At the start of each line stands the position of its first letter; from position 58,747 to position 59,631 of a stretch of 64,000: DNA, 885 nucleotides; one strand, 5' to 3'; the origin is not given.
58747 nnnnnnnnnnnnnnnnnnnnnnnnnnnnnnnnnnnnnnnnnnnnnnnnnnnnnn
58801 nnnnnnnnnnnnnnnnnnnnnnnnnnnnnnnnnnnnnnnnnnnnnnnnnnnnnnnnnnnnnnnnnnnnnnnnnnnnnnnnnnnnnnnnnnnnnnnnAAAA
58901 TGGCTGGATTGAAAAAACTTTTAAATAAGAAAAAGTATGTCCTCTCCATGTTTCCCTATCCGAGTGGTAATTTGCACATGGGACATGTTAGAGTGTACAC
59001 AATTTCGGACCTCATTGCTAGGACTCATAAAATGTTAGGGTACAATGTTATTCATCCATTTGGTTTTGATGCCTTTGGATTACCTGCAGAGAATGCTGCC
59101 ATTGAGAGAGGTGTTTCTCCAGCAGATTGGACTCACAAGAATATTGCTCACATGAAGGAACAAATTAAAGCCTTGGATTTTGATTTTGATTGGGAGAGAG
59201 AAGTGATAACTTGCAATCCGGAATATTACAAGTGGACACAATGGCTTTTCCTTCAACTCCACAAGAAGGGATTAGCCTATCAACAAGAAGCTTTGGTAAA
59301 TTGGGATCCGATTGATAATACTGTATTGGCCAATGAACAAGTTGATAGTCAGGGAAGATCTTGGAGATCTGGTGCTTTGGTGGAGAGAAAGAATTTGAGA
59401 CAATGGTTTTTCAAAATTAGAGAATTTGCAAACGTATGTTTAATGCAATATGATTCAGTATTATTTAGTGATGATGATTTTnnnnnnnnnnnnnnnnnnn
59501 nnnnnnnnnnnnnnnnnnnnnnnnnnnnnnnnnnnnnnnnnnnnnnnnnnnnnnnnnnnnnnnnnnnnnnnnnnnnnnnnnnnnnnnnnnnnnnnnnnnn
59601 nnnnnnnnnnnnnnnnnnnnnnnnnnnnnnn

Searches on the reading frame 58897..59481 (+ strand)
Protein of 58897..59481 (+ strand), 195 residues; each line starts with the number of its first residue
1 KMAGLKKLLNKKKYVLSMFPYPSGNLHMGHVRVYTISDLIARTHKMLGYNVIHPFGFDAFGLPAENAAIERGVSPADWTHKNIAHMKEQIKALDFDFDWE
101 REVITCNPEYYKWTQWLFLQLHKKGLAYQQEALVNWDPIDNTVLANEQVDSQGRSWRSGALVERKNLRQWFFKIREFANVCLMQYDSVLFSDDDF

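Call 14: search_protein_families(library=pfam, proteins=[window:58897-59481:+], max_evalue=0.01)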
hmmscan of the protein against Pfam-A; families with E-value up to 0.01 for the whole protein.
window:58897-59481:+ (195 aa): 5 families
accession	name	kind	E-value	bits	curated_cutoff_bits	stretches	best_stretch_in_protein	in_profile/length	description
PF00133.28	tRNA-synt_1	-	7.8e-26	91.2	22.7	1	10-190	21-212/414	tRNA synthetases class I (I, L, M and V)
PF09334.17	tRNA-synt_1g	-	4e-21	75.7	20.1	1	14-151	2-137/391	tRNA synthetases class I (M)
PF01406.26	tRNA-synt_1e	-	0.00021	21.2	27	1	25-132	22-126/301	tRNA synthetases class I (C) catalytic domain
PF00750.26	tRNA-synt_1d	-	0.0012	18.4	23.3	1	10-53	18-62/349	tRNA synthetases class I (R), catalytic domain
PF00749.27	tRNA-synt_1c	-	0.0063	15.9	23.4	0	20-45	8-33/314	tRNA synthetases class I (E and Q), catalytic domain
